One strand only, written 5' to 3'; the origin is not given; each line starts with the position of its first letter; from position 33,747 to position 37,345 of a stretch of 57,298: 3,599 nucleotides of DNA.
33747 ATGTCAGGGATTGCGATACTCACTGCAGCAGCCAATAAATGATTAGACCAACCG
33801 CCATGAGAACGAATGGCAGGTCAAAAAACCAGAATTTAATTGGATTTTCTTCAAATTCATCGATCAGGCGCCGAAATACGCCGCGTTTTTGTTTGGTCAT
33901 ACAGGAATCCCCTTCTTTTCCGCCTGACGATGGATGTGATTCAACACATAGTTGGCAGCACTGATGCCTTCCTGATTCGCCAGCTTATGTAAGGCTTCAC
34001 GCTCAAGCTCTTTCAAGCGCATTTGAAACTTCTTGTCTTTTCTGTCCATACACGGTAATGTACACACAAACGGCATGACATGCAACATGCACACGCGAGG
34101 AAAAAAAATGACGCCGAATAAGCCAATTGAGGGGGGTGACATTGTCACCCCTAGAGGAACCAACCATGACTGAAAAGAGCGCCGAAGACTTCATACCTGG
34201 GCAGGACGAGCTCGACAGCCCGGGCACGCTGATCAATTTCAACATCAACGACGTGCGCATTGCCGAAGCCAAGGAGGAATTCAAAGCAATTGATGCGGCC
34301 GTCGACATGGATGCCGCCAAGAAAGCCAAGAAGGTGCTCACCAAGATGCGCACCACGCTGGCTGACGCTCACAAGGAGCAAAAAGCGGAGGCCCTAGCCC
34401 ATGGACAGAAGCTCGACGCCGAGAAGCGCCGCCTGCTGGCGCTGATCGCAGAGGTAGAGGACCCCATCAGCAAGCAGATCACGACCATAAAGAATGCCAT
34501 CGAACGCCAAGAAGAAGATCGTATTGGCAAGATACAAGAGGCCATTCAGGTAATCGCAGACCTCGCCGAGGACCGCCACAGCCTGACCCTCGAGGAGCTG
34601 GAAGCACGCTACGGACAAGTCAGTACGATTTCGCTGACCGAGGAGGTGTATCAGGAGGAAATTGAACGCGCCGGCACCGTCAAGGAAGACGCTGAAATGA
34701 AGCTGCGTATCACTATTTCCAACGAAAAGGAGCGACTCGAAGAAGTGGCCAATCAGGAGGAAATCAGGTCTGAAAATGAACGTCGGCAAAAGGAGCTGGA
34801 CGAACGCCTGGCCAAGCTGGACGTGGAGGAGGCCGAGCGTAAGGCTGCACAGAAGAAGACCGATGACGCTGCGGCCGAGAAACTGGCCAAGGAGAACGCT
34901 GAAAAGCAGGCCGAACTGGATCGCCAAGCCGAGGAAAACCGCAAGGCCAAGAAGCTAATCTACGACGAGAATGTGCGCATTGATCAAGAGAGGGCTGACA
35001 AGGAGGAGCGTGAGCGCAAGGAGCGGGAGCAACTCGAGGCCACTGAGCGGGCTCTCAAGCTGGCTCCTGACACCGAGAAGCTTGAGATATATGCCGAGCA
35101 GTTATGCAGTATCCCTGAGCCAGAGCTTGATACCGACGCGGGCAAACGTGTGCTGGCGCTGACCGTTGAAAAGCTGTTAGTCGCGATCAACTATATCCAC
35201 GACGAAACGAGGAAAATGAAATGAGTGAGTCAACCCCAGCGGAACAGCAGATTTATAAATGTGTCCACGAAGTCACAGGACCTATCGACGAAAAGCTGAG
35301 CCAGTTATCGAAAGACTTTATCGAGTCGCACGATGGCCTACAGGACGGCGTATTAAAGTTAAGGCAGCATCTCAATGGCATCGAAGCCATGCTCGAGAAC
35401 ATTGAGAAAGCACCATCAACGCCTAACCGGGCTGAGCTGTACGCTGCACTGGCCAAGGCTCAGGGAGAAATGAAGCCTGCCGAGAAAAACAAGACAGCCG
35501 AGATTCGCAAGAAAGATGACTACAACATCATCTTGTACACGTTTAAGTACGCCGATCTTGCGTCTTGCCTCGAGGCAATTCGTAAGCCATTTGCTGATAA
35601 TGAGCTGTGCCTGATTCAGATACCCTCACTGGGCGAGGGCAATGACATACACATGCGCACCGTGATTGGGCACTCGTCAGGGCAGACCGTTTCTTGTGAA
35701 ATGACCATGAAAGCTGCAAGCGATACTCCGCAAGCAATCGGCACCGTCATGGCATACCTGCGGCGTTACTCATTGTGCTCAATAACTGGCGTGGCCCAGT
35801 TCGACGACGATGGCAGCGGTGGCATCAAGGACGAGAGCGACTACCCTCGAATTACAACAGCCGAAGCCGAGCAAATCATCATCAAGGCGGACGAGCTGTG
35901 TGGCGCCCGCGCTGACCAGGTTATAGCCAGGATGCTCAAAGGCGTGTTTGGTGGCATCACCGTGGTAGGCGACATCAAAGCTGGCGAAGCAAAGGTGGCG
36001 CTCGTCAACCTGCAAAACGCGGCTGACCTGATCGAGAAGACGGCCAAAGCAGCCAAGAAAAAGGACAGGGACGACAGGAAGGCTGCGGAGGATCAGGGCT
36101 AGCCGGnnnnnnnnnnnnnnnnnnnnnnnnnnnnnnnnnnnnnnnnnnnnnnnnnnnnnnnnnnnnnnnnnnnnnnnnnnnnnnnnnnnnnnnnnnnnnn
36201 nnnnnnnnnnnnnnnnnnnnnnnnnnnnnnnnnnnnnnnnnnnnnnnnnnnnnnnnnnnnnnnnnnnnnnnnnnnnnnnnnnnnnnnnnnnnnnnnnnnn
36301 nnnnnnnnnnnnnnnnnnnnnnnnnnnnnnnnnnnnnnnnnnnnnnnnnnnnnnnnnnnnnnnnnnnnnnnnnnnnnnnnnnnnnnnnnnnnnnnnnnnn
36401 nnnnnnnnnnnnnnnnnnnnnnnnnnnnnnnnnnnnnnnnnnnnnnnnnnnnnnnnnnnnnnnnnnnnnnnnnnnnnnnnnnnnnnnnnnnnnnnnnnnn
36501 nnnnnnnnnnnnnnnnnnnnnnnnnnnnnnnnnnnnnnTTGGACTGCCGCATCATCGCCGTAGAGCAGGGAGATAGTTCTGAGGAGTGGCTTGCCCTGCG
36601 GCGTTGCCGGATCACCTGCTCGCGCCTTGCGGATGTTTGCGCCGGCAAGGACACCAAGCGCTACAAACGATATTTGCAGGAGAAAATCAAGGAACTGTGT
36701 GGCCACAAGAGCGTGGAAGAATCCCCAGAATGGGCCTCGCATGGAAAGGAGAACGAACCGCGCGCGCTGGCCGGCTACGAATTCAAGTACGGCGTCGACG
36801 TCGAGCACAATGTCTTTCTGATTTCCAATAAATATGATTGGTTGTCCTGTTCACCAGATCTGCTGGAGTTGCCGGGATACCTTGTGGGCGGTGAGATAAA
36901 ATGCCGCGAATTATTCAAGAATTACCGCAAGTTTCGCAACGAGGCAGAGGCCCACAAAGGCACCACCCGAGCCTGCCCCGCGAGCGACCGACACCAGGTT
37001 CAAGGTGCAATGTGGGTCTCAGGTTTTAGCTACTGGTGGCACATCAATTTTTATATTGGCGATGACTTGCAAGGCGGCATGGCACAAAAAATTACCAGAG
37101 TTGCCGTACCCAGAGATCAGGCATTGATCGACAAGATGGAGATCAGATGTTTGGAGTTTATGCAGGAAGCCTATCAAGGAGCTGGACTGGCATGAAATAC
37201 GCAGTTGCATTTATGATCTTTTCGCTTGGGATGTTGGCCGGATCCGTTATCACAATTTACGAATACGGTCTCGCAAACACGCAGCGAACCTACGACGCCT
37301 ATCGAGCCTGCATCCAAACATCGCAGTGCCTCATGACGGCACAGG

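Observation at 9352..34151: Dispersed family of 19-bp palindromes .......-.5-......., with three perfect copies 14-22 nt upstream of start codons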

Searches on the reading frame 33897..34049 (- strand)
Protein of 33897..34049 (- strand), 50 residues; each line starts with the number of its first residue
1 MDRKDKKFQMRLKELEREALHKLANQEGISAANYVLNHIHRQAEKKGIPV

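Call 16: search_protein_families(library=pfam, proteins=[window:33897-34049:-], max_evalue=0.01)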
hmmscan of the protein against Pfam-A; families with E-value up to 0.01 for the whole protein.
window:33897-34049:- (50 aa): 2 families
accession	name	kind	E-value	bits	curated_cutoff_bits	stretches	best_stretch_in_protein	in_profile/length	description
PF21983.2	NikA-like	-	0.00031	21.3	27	1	3-36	2-35/72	Mobilization protein NikA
PF12441.14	CopG_antitoxin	-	0.0088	17.2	28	0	2-35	39-72/79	CopG antitoxin of type II toxin-antitoxin system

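Call 17: search_protein_families(library=phrogs, proteins=[window:33897-34049:-], max_evalue=0.001)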
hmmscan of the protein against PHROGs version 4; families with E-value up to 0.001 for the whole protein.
window:33897-34049:- (50 aa): 0 families

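Call 55: search_protein_families(library=ncbifam, proteins=[window:33897-34049:-], max_evalue=0.01)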
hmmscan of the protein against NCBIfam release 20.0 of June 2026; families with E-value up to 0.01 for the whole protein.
window:33897-34049:- (50 aa): 0 families

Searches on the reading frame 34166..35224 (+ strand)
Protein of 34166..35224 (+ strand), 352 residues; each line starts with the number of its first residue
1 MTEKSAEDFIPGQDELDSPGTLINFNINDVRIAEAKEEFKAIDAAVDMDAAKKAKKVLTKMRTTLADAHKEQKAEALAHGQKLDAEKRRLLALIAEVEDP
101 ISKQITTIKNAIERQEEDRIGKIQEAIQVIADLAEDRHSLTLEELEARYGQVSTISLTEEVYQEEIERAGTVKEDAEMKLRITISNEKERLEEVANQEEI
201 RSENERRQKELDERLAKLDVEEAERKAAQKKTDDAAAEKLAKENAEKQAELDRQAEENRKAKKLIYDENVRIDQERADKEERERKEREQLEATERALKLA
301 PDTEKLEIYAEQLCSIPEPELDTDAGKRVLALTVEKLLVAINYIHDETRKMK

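Call 16: search_protein_families(library=pfam, proteins=[window:34166-35224:+], max_evalue=0.01)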
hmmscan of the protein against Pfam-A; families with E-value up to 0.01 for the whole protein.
window:34166-35224:+ (352 aa): 0 families

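Call 17: search_protein_families(library=phrogs, proteins=[window:34166-35224:+], max_evalue=0.001)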
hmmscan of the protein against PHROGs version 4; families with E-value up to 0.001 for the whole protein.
window:34166-35224:+ (352 aa): 1 family
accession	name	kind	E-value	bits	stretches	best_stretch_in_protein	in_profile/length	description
phrog_16469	-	unknown function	7.7e-09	36.5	1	47-308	62-315/392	-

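Call 28: find_related_loci(query=window:34166-35224:+, collection=viral_contigs, flank=10000)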
Query window:34166-35224:+ (352 aa) in viral_contigs; peptide patterns used: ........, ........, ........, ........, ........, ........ (x = any residue, [..] = any of these).
32 stretches matched a pattern, but none encodes a relative of the query by tblastn (E <= 1e-3).

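Call 55: search_protein_families(library=ncbifam, proteins=[window:34166-35224:+], max_evalue=0.01)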
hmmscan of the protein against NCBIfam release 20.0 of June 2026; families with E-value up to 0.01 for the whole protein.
window:34166-35224:+ (352 aa): 0 families

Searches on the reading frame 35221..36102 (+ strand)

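Call 16: search_protein_families(library=pfam, proteins=[window:35221-36102:+], max_evalue=0.01)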
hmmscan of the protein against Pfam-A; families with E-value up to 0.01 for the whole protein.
window:35221-36102:+ (293 aa): 1 family
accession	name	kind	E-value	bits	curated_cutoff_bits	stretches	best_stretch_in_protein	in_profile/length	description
PF04404.17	ERF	-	9.1e-15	55.4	25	1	74-212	2-141/153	ERF superfamily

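Call 17: search_protein_families(library=phrogs, proteins=[window:35221-36102:+], max_evalue=0.001)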
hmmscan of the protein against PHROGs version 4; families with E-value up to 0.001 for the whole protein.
window:35221-36102:+ (293 aa): 4 families
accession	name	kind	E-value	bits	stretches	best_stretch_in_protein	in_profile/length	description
phrog_2324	-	DNA, RNA and nucleotide metabolism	6.5e-30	105.1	1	69-207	7-136/193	Erf-like ssDNA annealing protein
phrog_155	-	DNA, RNA and nucleotide metabolism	9.5e-30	105.2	1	53-280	48-283/308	Erf-like ssDNA annealing protein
phrog_34817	-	unknown function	6.9e-16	59.4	1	72-199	11-134/291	-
phrog_10003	-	other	9.7e-14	52.5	1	59-290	20-257/297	recombinase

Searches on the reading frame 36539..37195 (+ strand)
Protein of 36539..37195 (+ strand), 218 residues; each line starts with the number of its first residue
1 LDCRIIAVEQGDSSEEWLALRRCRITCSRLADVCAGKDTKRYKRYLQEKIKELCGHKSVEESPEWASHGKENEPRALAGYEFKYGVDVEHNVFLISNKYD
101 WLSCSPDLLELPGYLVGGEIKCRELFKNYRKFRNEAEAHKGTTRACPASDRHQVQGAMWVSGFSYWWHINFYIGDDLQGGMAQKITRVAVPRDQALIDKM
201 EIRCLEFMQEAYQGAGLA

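Call 16: search_protein_families(library=pfam, proteins=[window:36539-37195:+], max_evalue=0.01)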
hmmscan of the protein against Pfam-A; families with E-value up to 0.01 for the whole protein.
window:36539-37195:+ (218 aa): 1 family
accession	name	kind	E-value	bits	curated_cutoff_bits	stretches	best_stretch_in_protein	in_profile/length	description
PF09588.16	YqaJ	-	5.5e-19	69.4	22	1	16-163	1-149/150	YqaJ-like viral recombinase domain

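Call 17: search_protein_families(library=phrogs, proteins=[window:36539-37195:+], max_evalue=0.001)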
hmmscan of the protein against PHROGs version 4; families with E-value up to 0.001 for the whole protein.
window:36539-37195:+ (218 aa): 2 families
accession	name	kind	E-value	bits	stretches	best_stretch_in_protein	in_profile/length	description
phrog_149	-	DNA, RNA and nucleotide metabolism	8.1e-22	78.4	1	9-212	596-794/1242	exonuclease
phrog_434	-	DNA, RNA and nucleotide metabolism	3.6e-17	63.6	1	10-211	53-236/372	RecE-like recombination exonuclease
